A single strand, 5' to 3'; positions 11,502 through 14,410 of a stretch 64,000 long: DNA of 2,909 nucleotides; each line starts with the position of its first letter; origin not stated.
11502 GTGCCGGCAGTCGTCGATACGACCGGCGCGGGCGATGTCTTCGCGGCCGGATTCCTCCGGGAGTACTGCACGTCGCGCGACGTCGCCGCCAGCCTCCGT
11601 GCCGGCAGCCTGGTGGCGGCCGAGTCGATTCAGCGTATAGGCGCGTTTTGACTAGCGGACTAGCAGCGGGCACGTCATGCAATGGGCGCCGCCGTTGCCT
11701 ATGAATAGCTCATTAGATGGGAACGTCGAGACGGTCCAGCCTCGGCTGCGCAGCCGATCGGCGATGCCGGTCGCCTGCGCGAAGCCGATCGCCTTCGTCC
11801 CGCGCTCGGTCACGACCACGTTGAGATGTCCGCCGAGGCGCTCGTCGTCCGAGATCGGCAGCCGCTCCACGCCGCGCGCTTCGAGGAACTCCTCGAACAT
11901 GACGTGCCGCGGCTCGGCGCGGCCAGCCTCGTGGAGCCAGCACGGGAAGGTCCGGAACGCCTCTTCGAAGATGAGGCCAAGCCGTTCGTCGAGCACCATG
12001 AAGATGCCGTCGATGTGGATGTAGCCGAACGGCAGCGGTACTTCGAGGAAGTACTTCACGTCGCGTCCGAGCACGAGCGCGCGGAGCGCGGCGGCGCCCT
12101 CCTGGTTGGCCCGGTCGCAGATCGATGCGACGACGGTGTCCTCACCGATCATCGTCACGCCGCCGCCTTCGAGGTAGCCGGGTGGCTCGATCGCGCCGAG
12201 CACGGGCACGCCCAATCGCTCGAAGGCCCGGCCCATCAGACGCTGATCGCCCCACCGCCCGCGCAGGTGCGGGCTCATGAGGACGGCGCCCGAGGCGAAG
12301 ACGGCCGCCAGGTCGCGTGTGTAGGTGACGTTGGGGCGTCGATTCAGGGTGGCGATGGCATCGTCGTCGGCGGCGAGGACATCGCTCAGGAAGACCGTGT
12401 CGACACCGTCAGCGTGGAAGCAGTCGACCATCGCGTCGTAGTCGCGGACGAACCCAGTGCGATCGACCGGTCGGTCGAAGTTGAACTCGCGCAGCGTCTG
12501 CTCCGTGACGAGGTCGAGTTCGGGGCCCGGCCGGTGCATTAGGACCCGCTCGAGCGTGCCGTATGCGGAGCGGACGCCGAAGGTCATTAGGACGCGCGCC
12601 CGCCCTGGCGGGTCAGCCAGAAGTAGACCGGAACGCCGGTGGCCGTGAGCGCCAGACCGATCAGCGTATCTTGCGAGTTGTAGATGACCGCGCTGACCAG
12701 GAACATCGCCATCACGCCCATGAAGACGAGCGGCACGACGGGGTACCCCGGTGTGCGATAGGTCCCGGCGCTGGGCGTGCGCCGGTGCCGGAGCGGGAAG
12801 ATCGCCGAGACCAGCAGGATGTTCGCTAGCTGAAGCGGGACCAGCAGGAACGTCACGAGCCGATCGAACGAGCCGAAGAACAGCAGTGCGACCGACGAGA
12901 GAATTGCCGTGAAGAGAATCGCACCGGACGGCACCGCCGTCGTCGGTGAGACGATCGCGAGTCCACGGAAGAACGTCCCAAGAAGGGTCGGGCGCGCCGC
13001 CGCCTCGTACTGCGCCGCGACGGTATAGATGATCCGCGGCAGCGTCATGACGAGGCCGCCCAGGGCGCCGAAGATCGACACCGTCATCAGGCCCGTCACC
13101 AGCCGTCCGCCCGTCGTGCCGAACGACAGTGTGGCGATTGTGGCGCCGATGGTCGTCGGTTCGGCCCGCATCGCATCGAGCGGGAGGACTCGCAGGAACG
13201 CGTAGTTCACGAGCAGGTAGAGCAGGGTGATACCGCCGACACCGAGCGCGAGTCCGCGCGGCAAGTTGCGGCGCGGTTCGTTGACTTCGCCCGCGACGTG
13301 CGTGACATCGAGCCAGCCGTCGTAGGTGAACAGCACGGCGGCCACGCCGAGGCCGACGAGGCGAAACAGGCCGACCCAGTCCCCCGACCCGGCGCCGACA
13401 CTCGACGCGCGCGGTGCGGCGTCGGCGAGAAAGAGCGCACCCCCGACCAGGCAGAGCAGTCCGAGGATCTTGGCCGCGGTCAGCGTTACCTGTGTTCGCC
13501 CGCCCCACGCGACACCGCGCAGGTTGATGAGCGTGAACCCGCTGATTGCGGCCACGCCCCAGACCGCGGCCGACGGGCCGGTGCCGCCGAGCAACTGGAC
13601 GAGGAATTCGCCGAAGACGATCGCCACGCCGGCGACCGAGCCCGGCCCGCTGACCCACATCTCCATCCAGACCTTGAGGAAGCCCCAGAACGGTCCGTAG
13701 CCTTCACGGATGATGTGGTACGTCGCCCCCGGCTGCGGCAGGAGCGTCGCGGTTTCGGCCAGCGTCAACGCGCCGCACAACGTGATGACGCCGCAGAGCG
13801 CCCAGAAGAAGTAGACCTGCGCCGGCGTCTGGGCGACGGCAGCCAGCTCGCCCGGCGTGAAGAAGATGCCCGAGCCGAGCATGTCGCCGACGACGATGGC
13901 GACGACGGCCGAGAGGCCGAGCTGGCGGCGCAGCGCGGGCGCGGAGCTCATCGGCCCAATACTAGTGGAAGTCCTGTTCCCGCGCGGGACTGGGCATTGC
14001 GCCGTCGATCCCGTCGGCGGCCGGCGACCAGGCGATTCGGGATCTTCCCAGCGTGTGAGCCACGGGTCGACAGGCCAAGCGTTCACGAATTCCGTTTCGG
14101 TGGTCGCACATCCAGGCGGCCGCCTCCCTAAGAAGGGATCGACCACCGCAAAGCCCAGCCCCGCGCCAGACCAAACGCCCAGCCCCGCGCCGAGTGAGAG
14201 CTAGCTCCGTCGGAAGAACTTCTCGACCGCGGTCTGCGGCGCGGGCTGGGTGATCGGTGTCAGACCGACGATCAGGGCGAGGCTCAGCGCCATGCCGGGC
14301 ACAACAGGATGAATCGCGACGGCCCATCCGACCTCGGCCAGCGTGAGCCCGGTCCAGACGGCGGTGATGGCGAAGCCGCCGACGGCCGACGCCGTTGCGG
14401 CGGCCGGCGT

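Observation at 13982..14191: ~185-nt long-hairpin repeat (copy A) between the symporter and permease genes, with conserved core and a compensatory arm change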

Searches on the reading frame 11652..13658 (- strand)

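Call 18: search_protein_families(library=pfam, proteins=[window:11652-13658:-])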
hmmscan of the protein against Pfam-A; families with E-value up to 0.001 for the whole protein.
window:11652-13658:- (668 aa): 1 family
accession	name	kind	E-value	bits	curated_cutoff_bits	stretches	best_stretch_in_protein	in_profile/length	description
PF02274.22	ADI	-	3.3e-10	40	22.8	1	438-665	118-375/377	Arginine deiminase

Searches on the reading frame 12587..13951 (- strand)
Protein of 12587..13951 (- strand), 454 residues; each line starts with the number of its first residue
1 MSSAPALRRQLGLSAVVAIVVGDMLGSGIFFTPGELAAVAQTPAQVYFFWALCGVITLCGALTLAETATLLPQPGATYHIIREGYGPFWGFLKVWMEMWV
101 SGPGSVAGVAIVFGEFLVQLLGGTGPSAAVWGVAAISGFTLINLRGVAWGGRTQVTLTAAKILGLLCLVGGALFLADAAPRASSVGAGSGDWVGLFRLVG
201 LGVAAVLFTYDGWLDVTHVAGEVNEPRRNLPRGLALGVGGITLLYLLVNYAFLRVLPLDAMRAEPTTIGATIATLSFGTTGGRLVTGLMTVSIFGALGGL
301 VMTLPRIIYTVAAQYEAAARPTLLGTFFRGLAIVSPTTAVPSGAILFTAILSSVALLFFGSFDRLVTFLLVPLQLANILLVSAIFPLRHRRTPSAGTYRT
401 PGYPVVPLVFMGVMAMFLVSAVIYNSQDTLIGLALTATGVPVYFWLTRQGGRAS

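Call 18: search_protein_families(library=pfam, proteins=[window:12587-13951:-])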
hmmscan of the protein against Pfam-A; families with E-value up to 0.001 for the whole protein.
window:12587-13951:- (454 aa): 2 families
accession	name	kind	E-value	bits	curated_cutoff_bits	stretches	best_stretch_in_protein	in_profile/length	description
PF13520.12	AA_permease_2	-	3.3e-43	148.6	27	1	11-429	1-413/427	Amino acid permease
PF00324.27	AA_permease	-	7.4e-20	71.5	24.6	1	16-418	2-417/470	Amino acid permease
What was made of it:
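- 12587..13951 (-): APC-type amino-acid permease gene downstream of copy A. The mechanical ORF that extends to 14146 runs through the element and is spurious in that part. Pfam PF13520, E 3e-43 (call 18).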

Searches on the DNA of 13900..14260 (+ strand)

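Call 22: search_rna_families(source=window, start=13900, end=14260, threshold=evalue, max_evalue=10)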
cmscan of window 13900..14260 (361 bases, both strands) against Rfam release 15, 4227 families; matches with E-value up to 10: 4.
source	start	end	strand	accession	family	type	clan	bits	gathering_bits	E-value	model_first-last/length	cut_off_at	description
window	13983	14165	-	RF04153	MIR856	Gene; miRNA;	-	18.3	297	0.024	55-207/258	no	MIR856 microRNA precursor family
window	13904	13961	+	RF02681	Twister-sister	Gene; ribozyme;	-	14.6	34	2.5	1-81/81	no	Twister_sister_ribozyme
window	13909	13961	-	RF02136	HTT-AS1_3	Gene; lncRNA;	-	14.2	70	2.1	1-60/60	no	HTT antisense RNA 1 conserved region 3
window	14181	14237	+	RF02647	Cis52_sRNA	Gene; sRNA;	-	12.2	56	5.1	1-179/179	no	Ruegeria cis52 sRNA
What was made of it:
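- On Any Rfam RNA family: At E up to 10 the only hit on the element is a spurious plant miRNA match, 18 bits against a 297-bit threshold (call 22).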

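Call 84: build_rna_model(alignment_id=A2, structure=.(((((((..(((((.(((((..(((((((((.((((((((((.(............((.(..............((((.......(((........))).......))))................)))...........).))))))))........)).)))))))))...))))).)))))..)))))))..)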
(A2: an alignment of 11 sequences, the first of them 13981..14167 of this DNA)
Model R1 built from alignment A2 (11 sequences, 196 columns); structure: as given.
model positions 186; base pairs 47; branch points 0; effective number of sequences 1.36; information 0.59 bits per position. Calibrated on 0.2 Mb of random sequence (short: E-values are rough).
structure used (alignment columns):
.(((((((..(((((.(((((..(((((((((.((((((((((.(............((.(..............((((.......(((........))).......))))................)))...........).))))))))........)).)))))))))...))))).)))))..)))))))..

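Call 85: search_with_rna_model(model_id=R1, sources=[window, L001, L005, L006, L008, L012, L013, L014, L015, L016, L017, L019, L021, L022, L023, L032, L034, L036, L037, L039, L040], max_evalue=1)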
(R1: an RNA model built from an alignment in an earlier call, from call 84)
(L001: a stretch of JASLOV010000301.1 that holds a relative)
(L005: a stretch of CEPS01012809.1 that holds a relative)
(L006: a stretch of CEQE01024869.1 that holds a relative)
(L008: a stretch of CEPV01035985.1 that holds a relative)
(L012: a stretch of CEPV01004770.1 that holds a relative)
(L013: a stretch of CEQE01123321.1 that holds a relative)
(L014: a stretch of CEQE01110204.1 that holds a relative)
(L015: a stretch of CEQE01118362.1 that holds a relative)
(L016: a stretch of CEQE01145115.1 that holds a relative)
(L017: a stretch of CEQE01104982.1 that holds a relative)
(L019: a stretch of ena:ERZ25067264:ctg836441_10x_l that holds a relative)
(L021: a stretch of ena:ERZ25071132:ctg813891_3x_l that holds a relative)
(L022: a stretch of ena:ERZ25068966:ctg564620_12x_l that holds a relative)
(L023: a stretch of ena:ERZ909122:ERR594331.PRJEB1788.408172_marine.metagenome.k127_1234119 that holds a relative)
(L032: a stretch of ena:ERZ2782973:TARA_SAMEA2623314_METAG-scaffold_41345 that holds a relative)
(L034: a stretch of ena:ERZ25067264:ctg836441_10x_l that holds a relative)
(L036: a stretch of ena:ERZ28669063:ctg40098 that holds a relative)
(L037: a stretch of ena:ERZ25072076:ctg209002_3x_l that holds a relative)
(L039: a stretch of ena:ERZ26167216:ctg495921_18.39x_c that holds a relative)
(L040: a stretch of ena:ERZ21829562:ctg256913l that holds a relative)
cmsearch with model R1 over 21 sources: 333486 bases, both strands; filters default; matches with E-value up to 1: 35.
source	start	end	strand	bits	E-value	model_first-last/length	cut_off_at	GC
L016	7886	8071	-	203.5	8.9e-38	1-186/186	no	0.68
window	13981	14166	+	199.8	4.9e-37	1-186/186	no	0.69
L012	2346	2532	-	192.7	1.2e-35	1-186/186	no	0.68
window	38525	38711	-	191.3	2.2e-35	1-186/186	no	0.68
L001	7607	7793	+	191.1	2.4e-35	1-186/186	no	0.64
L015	9007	9193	-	180.7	2.6e-33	1-186/186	no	0.66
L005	889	1075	+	179.2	5e-33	1-186/186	no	0.7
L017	8470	8656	+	179.2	5e-33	1-186/186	no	0.7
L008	9016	9204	+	178.3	7.7e-33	1-186/186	no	0.67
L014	723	909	+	169.3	4.4e-31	1-186/186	no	0.67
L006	3584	3769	+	168.8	5.5e-31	1-186/186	no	0.67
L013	1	180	-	153.9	4.6e-28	1-180/186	3'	0.67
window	38524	38710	+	53.7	1.7e-08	1-186/186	no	0.68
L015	9006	9192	+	53.3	2.1e-08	1-186/186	no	0.66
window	13982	14167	-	48.8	1.5e-07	1-186/186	no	0.69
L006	3585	3770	-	48.6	1.7e-07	1-186/186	no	0.67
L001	7608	7794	-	48.3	1.9e-07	1-186/186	no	0.64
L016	7885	8070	+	47.4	3e-07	1-186/186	no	0.69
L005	890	1076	-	46.8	3.9e-07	1-186/186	no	0.7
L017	8471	8657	-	46.8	3.9e-07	1-186/186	no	0.7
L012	2345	2531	+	44.4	1.1e-06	1-186/186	no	0.68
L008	9017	9205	-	44.4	1.2e-06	1-186/186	no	0.67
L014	724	910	-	40.9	5.5e-06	1-186/186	no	0.67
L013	1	179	+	31.8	0.00033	8-186/186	5'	0.66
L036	17561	17732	-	17.7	0.18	1-186/186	no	0.68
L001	4346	4426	-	16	0.41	1-186/186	no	0.74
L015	2172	2199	-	15.9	0.42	1-186/186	no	0.82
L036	6494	6662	-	15.8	0.44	1-186/186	no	0.69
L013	189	225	-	15.5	0.5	1-186/186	no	0.62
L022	1538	1608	+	15.4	0.53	1-186/186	no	0.73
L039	11608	11639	+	15.3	0.55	1-186/186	no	0.69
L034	6857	6918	+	15.2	0.59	1-186/186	no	0.77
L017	4992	5059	+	14.9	0.67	1-186/186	no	0.74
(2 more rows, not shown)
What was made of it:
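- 13981..14167 (+): Copy A, full element. The forward orientation is defined as the strand reading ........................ The flanking genes are on the minus strand, so the mRNA would carry the reverse strand. Covariance model R1 scores 199.8 bits on + against 48.8 bits on - (call 85).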
